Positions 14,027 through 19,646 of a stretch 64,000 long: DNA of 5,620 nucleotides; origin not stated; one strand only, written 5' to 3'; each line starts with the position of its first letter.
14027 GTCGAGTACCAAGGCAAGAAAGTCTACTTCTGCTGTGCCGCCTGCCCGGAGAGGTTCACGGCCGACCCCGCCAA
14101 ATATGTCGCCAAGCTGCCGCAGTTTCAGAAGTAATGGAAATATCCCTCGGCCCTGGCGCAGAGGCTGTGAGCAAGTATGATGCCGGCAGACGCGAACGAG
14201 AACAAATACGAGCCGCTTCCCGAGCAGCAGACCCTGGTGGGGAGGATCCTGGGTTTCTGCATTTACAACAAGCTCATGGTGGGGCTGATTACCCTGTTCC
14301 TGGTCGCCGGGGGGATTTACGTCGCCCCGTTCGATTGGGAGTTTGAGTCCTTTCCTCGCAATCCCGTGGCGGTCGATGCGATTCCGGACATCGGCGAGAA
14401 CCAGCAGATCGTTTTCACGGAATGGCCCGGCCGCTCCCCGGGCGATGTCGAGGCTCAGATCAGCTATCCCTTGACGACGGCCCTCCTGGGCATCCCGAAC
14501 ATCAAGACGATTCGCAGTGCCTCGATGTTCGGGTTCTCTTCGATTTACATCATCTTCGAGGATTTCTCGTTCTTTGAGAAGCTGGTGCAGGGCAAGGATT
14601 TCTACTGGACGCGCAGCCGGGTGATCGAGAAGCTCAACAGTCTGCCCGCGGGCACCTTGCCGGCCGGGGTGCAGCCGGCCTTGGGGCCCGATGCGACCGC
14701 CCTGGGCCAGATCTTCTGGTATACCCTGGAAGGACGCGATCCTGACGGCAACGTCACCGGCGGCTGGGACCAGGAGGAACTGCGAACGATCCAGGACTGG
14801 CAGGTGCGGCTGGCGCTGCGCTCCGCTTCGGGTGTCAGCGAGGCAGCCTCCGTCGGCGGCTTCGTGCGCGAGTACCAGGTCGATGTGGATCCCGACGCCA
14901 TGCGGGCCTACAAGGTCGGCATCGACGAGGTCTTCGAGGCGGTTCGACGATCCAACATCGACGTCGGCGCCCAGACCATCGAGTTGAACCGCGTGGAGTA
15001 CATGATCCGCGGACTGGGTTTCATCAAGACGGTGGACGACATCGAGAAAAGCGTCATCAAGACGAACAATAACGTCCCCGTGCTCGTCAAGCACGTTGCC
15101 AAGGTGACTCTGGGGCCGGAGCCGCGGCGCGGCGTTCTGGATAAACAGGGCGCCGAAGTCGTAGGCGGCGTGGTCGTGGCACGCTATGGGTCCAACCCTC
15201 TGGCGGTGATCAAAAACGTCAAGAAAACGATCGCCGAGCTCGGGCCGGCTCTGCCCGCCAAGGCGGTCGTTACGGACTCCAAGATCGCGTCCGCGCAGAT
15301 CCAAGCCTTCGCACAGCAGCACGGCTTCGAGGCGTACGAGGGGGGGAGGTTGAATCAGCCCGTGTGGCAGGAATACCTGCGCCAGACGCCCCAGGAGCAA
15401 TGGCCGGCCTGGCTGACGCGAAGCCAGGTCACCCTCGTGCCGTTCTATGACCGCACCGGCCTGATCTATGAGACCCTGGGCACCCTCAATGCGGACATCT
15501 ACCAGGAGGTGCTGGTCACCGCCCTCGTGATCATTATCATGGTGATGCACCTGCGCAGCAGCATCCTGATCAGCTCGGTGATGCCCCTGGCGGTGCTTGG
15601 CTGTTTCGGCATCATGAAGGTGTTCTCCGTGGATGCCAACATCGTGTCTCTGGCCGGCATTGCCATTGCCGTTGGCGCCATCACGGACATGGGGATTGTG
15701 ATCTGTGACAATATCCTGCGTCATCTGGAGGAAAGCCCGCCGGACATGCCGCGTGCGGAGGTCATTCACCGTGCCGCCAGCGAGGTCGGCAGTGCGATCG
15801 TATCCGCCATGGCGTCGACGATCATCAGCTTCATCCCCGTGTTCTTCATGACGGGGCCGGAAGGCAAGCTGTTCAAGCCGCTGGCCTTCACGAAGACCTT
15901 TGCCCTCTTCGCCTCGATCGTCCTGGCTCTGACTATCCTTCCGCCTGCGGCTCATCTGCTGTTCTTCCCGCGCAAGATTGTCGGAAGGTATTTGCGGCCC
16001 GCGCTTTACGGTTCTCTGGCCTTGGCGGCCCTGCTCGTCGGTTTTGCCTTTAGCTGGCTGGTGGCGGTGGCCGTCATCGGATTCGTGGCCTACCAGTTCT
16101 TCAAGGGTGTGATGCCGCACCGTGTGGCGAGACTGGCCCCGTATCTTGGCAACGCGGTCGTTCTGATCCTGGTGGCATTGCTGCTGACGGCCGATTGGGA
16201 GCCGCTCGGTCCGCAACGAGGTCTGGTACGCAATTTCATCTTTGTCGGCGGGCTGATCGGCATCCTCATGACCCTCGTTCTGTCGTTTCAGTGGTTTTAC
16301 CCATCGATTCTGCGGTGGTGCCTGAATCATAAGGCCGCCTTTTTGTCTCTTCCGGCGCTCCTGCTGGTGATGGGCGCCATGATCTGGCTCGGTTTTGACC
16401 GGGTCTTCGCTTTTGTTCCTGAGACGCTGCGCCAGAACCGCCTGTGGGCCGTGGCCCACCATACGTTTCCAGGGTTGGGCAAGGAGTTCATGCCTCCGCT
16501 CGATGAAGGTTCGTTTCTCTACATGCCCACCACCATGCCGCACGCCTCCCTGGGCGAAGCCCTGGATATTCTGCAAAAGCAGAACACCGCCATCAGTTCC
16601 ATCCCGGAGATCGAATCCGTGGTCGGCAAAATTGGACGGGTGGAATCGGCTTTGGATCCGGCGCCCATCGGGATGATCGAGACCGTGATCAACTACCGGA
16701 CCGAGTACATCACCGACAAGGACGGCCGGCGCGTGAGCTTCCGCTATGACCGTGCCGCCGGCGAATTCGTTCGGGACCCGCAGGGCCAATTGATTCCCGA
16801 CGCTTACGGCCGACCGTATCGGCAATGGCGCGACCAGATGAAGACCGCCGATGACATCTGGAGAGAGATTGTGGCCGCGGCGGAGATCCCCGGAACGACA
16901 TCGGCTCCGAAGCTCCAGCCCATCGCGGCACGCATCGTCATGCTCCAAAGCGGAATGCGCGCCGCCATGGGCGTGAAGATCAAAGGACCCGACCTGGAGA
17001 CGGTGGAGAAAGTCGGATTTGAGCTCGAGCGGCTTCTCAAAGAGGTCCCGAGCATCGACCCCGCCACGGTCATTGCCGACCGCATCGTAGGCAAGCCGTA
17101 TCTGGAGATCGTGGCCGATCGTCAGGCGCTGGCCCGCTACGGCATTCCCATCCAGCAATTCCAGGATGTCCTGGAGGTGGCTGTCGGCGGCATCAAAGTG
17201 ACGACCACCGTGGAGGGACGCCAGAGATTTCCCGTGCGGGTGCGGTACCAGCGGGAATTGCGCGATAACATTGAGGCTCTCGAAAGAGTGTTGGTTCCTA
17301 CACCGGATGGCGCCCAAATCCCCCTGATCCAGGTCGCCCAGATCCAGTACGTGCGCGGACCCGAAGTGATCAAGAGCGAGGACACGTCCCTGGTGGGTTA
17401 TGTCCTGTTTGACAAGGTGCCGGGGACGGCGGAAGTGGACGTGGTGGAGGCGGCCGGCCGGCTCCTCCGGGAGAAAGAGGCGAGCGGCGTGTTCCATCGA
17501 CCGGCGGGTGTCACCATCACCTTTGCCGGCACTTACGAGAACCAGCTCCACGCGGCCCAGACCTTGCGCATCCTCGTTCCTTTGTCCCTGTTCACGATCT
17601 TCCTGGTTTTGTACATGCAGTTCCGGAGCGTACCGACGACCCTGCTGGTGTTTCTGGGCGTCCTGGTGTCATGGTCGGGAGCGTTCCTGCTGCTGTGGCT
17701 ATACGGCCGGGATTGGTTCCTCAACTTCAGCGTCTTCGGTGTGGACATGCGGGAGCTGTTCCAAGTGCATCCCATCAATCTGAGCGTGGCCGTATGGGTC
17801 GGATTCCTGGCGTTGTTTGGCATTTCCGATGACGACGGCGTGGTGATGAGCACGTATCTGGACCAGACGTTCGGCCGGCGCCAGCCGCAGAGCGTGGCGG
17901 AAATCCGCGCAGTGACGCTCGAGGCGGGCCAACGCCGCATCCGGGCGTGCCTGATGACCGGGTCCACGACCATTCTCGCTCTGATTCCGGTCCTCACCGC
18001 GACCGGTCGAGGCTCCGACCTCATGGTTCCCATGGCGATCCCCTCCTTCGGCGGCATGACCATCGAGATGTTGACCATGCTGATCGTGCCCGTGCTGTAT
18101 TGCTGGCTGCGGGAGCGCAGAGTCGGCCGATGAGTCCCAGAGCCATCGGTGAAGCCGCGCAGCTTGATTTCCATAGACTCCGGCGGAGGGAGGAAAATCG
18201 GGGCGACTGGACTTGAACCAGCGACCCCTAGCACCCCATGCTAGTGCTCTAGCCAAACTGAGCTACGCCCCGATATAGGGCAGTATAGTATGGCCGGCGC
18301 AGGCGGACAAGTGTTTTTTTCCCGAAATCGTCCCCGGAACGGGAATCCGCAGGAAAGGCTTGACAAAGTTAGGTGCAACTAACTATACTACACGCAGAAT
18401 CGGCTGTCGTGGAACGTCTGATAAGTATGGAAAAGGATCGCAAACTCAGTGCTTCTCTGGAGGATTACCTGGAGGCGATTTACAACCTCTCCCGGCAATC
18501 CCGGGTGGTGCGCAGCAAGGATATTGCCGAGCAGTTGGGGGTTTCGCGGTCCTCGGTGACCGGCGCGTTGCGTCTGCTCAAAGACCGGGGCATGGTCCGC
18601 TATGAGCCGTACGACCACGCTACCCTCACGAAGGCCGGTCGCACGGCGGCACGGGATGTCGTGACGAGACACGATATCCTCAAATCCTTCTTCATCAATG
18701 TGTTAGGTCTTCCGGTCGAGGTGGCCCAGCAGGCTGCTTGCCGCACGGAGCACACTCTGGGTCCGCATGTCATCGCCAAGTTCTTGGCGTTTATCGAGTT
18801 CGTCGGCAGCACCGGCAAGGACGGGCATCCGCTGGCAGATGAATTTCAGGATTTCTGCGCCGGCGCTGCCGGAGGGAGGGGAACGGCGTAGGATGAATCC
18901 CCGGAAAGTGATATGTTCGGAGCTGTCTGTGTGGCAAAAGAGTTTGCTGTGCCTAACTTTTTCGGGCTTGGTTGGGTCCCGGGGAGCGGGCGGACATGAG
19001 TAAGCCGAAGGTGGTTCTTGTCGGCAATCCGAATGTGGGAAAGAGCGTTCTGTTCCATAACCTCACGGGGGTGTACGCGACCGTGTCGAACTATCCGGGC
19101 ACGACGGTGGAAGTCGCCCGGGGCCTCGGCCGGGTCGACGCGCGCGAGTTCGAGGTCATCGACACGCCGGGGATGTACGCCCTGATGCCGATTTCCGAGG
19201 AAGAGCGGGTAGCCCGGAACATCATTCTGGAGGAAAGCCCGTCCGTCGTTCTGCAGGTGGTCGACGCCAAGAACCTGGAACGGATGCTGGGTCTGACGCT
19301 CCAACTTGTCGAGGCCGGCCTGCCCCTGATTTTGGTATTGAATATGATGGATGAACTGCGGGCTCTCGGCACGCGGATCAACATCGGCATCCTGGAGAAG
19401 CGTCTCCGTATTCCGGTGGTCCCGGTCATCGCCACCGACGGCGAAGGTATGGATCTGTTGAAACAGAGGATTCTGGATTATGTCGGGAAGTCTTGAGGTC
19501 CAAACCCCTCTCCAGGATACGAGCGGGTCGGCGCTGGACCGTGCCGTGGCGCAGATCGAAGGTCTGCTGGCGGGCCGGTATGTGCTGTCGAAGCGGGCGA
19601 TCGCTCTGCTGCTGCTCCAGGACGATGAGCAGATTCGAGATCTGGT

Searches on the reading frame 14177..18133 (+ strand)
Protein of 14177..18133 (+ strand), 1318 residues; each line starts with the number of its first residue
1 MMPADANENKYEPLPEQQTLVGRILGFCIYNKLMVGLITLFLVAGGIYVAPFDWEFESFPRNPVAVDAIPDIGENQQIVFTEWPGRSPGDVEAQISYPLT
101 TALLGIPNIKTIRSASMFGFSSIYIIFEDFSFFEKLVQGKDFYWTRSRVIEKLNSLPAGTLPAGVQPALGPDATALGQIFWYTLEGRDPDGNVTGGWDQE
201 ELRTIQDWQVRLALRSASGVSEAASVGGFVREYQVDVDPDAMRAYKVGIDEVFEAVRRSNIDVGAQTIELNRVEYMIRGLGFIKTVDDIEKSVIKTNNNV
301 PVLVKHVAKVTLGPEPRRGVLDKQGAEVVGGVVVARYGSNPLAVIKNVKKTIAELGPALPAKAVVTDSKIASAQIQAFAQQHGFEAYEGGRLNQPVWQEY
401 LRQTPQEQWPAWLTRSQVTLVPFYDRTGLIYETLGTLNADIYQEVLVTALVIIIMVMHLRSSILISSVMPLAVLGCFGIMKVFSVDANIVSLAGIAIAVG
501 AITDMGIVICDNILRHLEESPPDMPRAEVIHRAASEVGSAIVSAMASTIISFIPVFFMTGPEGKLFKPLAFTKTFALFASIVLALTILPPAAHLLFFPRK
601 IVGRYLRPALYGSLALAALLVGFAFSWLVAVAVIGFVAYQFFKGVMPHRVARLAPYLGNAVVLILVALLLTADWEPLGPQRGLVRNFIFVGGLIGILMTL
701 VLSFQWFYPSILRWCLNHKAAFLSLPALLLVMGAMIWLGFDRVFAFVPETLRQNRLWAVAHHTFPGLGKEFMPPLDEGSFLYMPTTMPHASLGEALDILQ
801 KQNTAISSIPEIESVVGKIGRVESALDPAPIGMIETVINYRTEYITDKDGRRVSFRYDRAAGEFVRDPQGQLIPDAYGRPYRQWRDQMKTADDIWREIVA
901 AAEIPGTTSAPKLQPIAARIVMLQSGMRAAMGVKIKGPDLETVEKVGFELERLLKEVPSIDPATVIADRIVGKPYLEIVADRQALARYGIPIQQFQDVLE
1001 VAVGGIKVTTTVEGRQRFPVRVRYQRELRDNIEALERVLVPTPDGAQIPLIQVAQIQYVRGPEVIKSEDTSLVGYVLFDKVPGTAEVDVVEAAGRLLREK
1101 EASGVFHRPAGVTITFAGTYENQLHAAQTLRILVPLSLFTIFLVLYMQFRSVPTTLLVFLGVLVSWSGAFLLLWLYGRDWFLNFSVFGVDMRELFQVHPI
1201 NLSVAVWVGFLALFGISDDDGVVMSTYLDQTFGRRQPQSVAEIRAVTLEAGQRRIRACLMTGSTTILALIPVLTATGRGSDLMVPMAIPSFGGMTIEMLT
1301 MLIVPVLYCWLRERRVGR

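Call 26: search_protein_families(library=pfam, proteins=[window:14177-18133:+], max_evalue=0.01)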
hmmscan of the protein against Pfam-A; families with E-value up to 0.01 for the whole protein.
window:14177-18133:+ (1318 aa): 2 families
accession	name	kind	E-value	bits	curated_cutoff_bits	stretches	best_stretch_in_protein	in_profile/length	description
PF00873.25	ACR_tran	-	1.5e-158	529.9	28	5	64-365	30-316/1021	AcrB/AcrD/AcrF family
PF03176.21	MMPL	-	0.0056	16.1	20.5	0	1089-1172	106-187/333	MMPL family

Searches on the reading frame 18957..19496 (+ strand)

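Call 26: search_protein_families(library=pfam, proteins=[window:18957-19496:+], max_evalue=0.01)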
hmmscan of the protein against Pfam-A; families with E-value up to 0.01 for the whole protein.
window:18957-19496:+ (179 aa): 7 families
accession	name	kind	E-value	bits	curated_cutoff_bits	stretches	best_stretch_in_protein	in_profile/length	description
PF02421.24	FeoB_N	-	2.7e-57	193.1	27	1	18-172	2-156/156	Ferrous iron transport protein B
PF01926.29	MMR_HSR1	-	9.6e-21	74.4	21.9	1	18-129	1-112/113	50S ribosome-binding GTPase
PF04548.22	AIG1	-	3.2e-05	23.8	27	1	18-108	2-97/212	AIG1 family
PF09439.16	SRPRB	-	0.00064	19.6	25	1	15-76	2-59/178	Signal recognition particle receptor beta subunit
PF00009.33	GTP_EFTU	-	0.00076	19.6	26.5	0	48-176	54-186/188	Elongation factor Tu GTP binding domain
PF03193.22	RsgA_GTPase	-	0.00078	19.7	30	0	15-74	105-169/174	RsgA GTPase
PF03029.23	ATP_bind_1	-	0.0018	18.6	27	1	53-135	82-170/240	Conserved hypothetical ATP binding protein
